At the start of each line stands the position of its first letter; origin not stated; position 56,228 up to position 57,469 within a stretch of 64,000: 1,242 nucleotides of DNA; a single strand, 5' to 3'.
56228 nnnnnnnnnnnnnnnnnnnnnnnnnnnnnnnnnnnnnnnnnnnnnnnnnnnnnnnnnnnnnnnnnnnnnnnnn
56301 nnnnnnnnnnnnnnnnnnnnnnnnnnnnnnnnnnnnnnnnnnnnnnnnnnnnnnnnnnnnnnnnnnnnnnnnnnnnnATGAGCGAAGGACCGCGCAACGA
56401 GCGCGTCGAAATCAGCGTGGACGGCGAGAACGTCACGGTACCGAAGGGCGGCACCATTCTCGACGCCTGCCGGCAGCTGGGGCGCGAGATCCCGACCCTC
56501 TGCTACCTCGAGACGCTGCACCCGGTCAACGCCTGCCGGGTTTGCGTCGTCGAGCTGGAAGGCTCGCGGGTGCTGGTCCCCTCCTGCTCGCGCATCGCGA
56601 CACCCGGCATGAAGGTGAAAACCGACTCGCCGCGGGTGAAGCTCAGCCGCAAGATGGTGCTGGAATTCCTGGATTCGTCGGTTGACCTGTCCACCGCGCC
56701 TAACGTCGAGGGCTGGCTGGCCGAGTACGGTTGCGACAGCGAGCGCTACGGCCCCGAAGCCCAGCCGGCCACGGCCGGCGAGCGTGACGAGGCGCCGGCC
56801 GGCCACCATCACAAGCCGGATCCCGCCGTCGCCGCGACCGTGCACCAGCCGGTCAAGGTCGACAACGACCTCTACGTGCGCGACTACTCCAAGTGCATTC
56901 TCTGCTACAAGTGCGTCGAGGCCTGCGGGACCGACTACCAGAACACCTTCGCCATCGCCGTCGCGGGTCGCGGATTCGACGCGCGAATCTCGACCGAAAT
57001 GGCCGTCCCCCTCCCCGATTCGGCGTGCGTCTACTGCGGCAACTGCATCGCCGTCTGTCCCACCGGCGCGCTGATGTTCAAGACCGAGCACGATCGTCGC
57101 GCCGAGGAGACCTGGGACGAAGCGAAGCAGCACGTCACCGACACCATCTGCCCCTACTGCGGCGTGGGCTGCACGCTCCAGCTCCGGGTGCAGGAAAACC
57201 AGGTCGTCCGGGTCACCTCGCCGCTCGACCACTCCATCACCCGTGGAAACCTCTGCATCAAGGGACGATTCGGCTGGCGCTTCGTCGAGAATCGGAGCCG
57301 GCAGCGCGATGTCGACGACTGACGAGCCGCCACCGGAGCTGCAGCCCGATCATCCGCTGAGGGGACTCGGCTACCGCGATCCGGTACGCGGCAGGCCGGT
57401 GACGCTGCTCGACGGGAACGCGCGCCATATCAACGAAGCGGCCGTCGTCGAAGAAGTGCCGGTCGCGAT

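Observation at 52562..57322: Formate dehydrogenase alpha subunit is split, and its two halves are encoded in permuted order around a fused NuoE-NuoF gene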

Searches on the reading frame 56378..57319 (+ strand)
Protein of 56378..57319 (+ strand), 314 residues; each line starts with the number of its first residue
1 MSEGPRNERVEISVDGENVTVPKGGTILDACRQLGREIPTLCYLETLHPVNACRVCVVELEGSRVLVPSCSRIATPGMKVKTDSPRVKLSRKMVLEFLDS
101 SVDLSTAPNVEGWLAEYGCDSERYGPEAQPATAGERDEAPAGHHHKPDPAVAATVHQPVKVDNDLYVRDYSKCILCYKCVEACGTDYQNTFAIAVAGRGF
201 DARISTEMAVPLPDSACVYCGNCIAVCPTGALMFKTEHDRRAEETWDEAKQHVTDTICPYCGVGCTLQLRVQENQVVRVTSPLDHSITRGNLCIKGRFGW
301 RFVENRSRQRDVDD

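Call 5: search_protein_families(library=pfam, proteins=[window:56378-57319:+], max_evalue=0.01)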
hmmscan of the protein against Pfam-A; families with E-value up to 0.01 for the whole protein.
window:56378-57319:+ (314 aa): 12 families
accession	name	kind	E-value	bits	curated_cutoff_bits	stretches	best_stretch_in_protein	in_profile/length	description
PF04879.21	Molybdop_Fe4S4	-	3.5e-19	69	22.7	1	252-305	2-55/55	Molybdopterin oxidoreductase Fe4S4 domain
PF13510.11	Fer2_4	-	3.6e-19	69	22.8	1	8-84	2-81/82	2Fe-2S iron-sulfur cluster binding domain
PF13237.11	Fer4_10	-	1.6e-09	38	25.5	2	215-265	7-48/53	4Fe-4S dicluster domain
PF00037.32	Fer4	-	1.7e-08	34.4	21.1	2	215-232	6-23/24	4Fe-4S binding domain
PF12838.12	Fer4_7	-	4.7e-08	33.8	27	1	217-265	2-44/52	4Fe-4S dicluster domain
PF22117.2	Fer4_Nqo3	-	7.3e-08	32.9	27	1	169-232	7-66/67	NADH-quinone oxidoreductase subunit 3, ferredoxin-like domain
PF13187.11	Fer4_9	-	3.1e-06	27.5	27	1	172-231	1-51/52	4Fe-4S dicluster domain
PF13484.11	Fer4_16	-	7.8e-05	23.8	30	1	217-246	2-32/66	4Fe-4S double cluster binding domain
PF14697.11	Fer4_21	-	0.00016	22.2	35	1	170-230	5-55/59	4Fe-4S dicluster domain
PF12837.12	Fer4_6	-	0.00024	21.3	25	1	168-183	4-19/24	4Fe-4S binding domain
PF13183.11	Fer4_8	-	0.0032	18.4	27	1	171-230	3-67/68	4Fe-4S dicluster domain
PF12797.12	Fer4_2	-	0.0077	16.6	24.5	1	167-183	4-20/22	4Fe-4S binding domain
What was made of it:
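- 56378..57322 (+): Fe-S half of the alpha subunit (314 aa). It holds [2Fe-2S] (C42, 53, 56, 70), two [4Fe-4S] (C173/176/179/183 and C217/220/223/227) and the Fe4S4 cap (C258/261/265/293, plus K in LCIKGRF). Its start overlaps the E-F stop (ATGA). Call 5.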

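Call 7: find_homologous_proteins(query=window:56378-57319:+, max_evalue=1e-10)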
Query window:56378-57319:+ (314 aa): 8000 proteins with E <= 1e-10 among 8000 candidates; the best 120 are listed.
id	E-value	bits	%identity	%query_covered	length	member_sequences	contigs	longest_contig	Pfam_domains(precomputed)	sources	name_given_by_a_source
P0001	6.4e-216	734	100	100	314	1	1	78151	PF13510.12,PF00037.33,PF12838.13,PF22117.3,PF13237.12,PF13187.12,PF04879.22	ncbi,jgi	ncbi:MAG TPA: 2Fe-2S iron-sulfur cluster-binding protein [Gemmatimonadales bacterium]|jgi:predicted 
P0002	3.4e-180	617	86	98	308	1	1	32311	PF13510.12,PF00037.33,PF12838.13,PF22117.3,PF13237.12,PF13187.12,PF04879.22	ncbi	-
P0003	1.4e-179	614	86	98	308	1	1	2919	PF13510.12,PF00037.33,PF13484.12,PF12838.13,PF22117.3,PF13237.12,PF13187.12,PF04879.22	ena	-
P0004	1.2e-175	602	84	97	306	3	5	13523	PF13510.12,PF00037.33,PF12838.13,PF22117.3,PF13237.12,PF13187.12,PF04879.22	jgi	jgi:predicted molibdopterin-dependent oxidoreductase YjgC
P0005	1.9e-175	601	84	97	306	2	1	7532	PF13510.12,PF00037.33,PF12838.13,PF22117.3,PF13237.12,PF13187.12,PF04879.22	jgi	jgi:predicted molibdopterin-dependent oxidoreductase YjgC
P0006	6.0e-175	599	87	95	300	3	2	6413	PF13510.12,PF00037.33,PF12838.13,PF22117.3,PF13237.12,PF13187.12,PF04879.22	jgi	jgi:predicted molibdopterin-dependent oxidoreductase YjgC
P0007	2.6e-174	597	85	95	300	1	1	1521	PF13510.12,PF00037.33,PF12838.13,PF22117.3,PF13237.12,PF13187.12,PF04879.22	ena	-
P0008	6.1e-174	596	86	95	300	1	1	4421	PF13510.12,PF00037.33,PF12838.13,PF22117.3,PF13237.12,PF13187.12,PF04879.22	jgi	jgi:predicted molibdopterin-dependent oxidoreductase YjgC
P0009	1.8e-173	594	86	95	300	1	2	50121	PF13510.12,PF00037.33,PF12838.13,PF22117.3,PF13237.12,PF13187.12,PF04879.22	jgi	jgi:predicted molibdopterin-dependent oxidoreductase YjgC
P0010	5.5e-173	593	85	95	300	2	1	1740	PF13510.12,PF00037.33,PF12838.13,PF22117.3,PF13237.12,PF13187.12,PF04879.22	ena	-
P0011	1.7e-172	591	83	100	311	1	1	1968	PF13510.12,PF00037.33,PF12838.13,PF22117.3,PF13237.12,PF13187.12,PF04879.22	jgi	jgi:predicted molibdopterin-dependent oxidoreductase YjgC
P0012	9.0e-172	589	86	95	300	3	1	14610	PF13510.12,PF00037.33,PF12838.13,PF22117.3,PF13237.12,PF13187.12,PF04879.22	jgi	jgi:predicted molibdopterin-dependent oxidoreductase YjgC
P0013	1.2e-171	588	84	95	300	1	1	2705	PF13510.12,PF00037.33,PF13484.12,PF12838.13,PF22117.3,PF13237.12,PF13187.12,PF04879.22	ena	-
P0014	8.0e-170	582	82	97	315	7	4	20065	PF13510.12,PF00037.33,PF12838.13,PF22117.3,PF13237.12,PF13187.12,PF04879.22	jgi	jgi:predicted molibdopterin-dependent oxidoreductase YjgC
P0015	3.5e-169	580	83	95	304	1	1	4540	PF13510.12,PF00037.33,PF12838.13,PF22117.3,PF13237.12,PF13187.12,PF04879.22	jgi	jgi:predicted molibdopterin-dependent oxidoreductase YjgC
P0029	1.0e-159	549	75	99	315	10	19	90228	PF13510.12,PF00037.33,PF12838.13,PF22117.3,PF13237.12,PF13187.12,PF04879.22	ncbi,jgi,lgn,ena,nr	ncbi:MAG: 2Fe-2S iron-sulfur cluster-binding protein [bacterium]|jgi:predicted molibdopterin-depende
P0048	4.3e-156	537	76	96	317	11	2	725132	PF13510.12,PF00037.33,PF12838.13,PF22117.3,PF13237.12,PF13187.12,PF04879.22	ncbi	-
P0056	1.7e-155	535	75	96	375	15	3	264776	PF13510.12,PF00037.33,PF12838.13,PF22117.3,PF13237.12,PF04879.22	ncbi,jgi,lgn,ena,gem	jgi:NADH dehydrogenase/NADH:ubiquinone oxidoreductase subunit G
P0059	8.8e-155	533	75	96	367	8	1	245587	PF13510.12,PF00037.33,PF12838.13,PF22117.3,PF13237.12,PF04879.22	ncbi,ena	-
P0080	6.3e-154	530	74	96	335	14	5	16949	PF13510.12,PF00037.33,PF12838.13,PF22117.3,PF13237.12,PF13187.12,PF04879.22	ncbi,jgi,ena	jgi:predicted molibdopterin-dependent oxidoreductase YjgC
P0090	1.8e-153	529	75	96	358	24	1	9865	PF13510.12,PF00037.33,PF12838.13,PF22117.3,PF13237.12,PF13187.12,PF04879.22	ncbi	-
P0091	1.9e-153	529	78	96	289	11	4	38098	PF13510.12,PF00037.33,PF12838.13,PF22117.3,PF13237.12,PF13187.12,PF04879.22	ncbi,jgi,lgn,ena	jgi:predicted molibdopterin-dependent oxidoreductase YjgC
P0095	2.7e-153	528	75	96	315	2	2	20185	PF13510.12,PF00037.33,PF12838.13,PF22117.3,PF13237.12,PF13187.12,PF04879.22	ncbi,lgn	-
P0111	8.1e-153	527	73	98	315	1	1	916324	PF13510.12,PF00037.33,PF13484.12,PF12838.13,PF22117.3,PF13237.12,PF13187.12,PF04879.22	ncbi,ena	-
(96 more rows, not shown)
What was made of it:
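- The window comes from a metagenome-assembled genome (call 7, P0001).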

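Call 11: find_related_loci(query=window:56378-57319:+, collection=genome_contigs, flank=8000)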
Query window:56378-57319:+ (314 aa) in genome_contigs; peptide patterns used: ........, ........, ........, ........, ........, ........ (x = any residue, [..] = any of these).
600 stretches matched a pattern (row limit reached: there are more); 556 encode a relative of the query (tblastn E <= 1e-3); the best 80 are kept; 80 distinct loci.
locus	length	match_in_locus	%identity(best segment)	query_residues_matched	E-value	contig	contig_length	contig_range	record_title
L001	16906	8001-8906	75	4-306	6e-155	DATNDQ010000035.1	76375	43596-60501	MAG TPA_asm: Gemmatimonadales bacterium isolate SMAG_U11246 k141_891572, whole genome shotgun sequence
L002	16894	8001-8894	76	10-307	1e-153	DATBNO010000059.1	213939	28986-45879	MAG TPA_asm: Gemmatimonadaceae bacterium isolate SMAG_U4026 k141_450376, whole genome shotgun sequence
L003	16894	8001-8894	74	10-307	4e-152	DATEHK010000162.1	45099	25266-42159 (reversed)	MAG TPA_asm: Gemmatimonadaceae bacterium isolate SMAG_U8809 k141_612968, whole genome shotgun sequence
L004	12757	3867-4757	73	10-306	3e-150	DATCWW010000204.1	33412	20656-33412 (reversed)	MAG TPA_asm: Gemmatimonadales bacterium isolate SMAG_U7421 k141_699101, whole genome shotgun sequence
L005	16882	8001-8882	75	10-305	3e-150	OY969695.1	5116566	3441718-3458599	MAG: uncultured Gemmatimonadales bacterium isolate MFD04967.bin.1.34 genome assembly, chromosome: 1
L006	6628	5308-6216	73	5-307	2e-149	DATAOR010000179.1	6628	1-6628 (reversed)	MAG TPA_asm: Gemmatimonadales bacterium isolate SMAG_U7050 k141_3249597, whole genome shotgun sequence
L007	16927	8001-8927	71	5-311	2e-149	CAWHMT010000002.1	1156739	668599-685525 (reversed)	MAG: uncultured Gemmatimonadales bacterium isolate MFD02809.bin.1.217 genome assembly, contig: contig_132265, whole geno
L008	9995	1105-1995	74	10-307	6e-149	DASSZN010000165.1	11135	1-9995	MAG TPA_asm: Thermomicrobiaceae bacterium isolate SMAG_U710 k141_1608559, whole genome shotgun sequence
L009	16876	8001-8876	74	15-306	1e-148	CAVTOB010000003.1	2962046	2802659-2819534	MAG: uncultured Gemmatimonadaceae bacterium isolate MFD00822.bin.1.145 genome assembly, contig: contig_76030, whole geno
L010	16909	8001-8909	71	5-307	5e-146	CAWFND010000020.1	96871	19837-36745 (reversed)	MAG: uncultured Chloroflexia bacterium isolate MFD03975.bin.3.589 genome assembly, contig: contig_87341, whole genome sh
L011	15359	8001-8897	72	10-307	5e-146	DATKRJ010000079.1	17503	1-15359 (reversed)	MAG TPA_asm: Thermomicrobiaceae bacterium isolate SMAG_U14025 k141_111237, whole genome shotgun sequence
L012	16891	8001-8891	71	10-305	5e-145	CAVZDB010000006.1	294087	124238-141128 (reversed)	MAG: uncultured Acidobacteriota bacterium isolate MFD00822.bin.2.48 genome assembly, contig: contig_68351, whole genome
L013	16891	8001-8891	72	10-306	7e-145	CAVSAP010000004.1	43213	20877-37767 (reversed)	MAG: uncultured Chloroflexia bacterium isolate MFD05747.bin.2.90 genome assembly, contig: contig_19153, whole genome sho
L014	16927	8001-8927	72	5-313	3e-144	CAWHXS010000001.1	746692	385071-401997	MAG: uncultured Gemmatimonadales bacterium isolate MFD02242.bin.2.15 genome assembly, contig: contig_15225, whole genome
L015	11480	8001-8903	72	10-307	4e-144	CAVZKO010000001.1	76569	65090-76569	MAG: uncultured Chloroflexia bacterium isolate MFD09267.bin.2.309 genome assembly, contig: contig_113278, whole genome s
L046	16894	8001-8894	72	10-307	1e-139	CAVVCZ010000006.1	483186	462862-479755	MAG: uncultured Chloroflexia bacterium isolate MFD02242.bin.1.368 genome assembly, contig: contig_320, whole genome shot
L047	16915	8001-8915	66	3-308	1e-139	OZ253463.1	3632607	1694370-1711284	MAG: Chloroflexota bacterium isolate 29d2856e-e75a-4040-aa7f-32dfb5fb0cd3 genome assembly, chromosome: 1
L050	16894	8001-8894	69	10-306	5e-139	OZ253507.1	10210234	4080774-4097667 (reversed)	MAG: Candidatus Marinacidobacterales bacterium isolate be89a19c-e000-4bee-9fbc-49585ca06e7f genome assembly, chromosome:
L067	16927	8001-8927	64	5-314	1e-137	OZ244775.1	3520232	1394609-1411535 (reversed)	MAG: Chloroflexota bacterium isolate 16d11fe7-7e2c-40b4-8e2f-5374e7366b5d genome assembly, chromosome: 1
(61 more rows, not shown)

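Call 16: search_protein_representatives(protein=window:56378-57319:+)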
Query: 314 residues. Proteins with E-value up to 0.001 (for the whole library): 14380; up to 1e-10: 6644; up to 1e-30: 804. The best 150 are listed.
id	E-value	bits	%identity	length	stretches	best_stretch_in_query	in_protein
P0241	1.3e-122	425.6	69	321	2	155-308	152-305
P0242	8.9e-101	353.9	71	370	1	78-307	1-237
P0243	2.0e-100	352.8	68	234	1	79-306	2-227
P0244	2.6e-100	352.3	72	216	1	94-307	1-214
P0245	3.2e-100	352.1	61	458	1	31-307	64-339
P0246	2.5e-99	349.1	67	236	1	10-242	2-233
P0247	2.1e-93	329.7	78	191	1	129-304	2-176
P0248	1.2e-91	323.9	69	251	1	8-223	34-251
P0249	7.1e-89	314.8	70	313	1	17-237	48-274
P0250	3.1e-87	309.4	53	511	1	9-307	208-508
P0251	8.3e-87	308.0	52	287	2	160-303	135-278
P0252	2.6e-86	306.4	75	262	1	78-259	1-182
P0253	1.6e-83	297.2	43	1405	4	156-305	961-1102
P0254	3.4e-83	296.1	78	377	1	145-306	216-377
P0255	9.3e-82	291.4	70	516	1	9-234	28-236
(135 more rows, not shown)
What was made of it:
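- Tried and rejected: Representative-library search (call 16).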

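Call 19: search_solved_structures(query=window:56378-57319:+, max_evalue=1e-10, show_alignments=2)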
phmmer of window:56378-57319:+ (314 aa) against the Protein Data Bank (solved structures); distinct sequences matched with E-value up to 1e-10: 69 (the best 60 are shown).
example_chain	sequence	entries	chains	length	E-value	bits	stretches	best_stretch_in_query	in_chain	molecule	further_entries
6tg9_A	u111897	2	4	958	1.8e-45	159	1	9-308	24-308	Formate dehydrogenase subunit alpha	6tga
9wxb_B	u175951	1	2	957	5e-44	154.2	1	9-308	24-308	Formate dehydrogenase alpha subunit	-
8oh5_C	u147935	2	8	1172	3.8e-40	141.5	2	155-308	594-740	Formate dehydrogenase-O, major subunit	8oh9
9bov_A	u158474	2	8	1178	3.5e-38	135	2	166-308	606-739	Molybdopterin oxidoreductase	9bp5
8a6t_A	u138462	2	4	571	5.8e-36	127.7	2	162-264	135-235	Electron bifurcating hydrogenase subunit HydA1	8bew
7vw6_A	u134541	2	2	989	1.1e-35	126.8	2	170-306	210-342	Formate dehydrogenase | Tungsten-containing formate dehydrogenase alpha subunit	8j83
7e5z_A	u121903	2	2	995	1.1e-35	126.8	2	170-306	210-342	Formate dehydrogenase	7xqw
7q4v_A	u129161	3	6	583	1.1e-33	120.3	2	10-101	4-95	Iron hydrogenase HydA1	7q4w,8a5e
7t2r_A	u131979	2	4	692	1e-32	117.1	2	165-310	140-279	NiFe hydrogenase subunit A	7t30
7p5h_A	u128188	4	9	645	1.4e-29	106.8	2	159-245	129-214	Fe-hydrogenase, subunit alpha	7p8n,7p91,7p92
7arc_G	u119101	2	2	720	5.2e-29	104.9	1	8-99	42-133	75 kDa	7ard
9f5x_C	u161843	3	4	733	2.4e-27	99.4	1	5-99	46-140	NADH:ubiquinone oxidoreductase 78 kDa subunit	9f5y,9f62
7ar7_G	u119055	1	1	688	2.4e-26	96.2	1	8-101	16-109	NADH dehydrogenase [ubiquinone] iron-sulfur protein 1, mitochondrial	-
7a23_C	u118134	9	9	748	3.2e-26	95.8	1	8-100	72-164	75kDa | NADH dehydrogenase [ubiquinone] iron-sulfur protein 1, mitochondrial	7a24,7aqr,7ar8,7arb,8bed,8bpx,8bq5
6x89_S1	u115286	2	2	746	4.1e-26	95.4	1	7-101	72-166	NADH dehydrogenase [ubiquinone] iron-sulfur protein 1, mitochondrial | NDUS1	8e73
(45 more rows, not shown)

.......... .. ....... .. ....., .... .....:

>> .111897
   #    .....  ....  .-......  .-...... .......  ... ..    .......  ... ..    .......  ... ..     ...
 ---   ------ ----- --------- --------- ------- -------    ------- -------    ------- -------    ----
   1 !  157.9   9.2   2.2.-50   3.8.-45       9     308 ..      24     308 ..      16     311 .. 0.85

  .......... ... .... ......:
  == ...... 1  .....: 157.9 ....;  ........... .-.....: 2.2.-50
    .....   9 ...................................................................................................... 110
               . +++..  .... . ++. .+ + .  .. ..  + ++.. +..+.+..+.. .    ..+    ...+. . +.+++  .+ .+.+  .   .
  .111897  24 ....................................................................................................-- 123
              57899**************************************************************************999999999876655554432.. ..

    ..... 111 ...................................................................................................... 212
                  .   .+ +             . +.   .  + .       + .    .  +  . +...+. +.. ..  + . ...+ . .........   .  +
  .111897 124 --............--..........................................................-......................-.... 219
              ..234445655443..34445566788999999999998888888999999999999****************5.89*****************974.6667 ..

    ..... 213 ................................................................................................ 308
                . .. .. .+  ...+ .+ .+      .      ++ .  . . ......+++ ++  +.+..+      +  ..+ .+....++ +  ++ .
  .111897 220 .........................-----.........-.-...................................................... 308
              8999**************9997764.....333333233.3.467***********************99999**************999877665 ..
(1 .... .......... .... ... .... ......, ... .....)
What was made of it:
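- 56378..57322 (+): Call 19: aligns to RcFdsA 24-308.
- On NAD-linked, NuoEFG-related FDH (FdsABG / Fdh1AB type): Call 19: the alignment shows the motif replaced.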
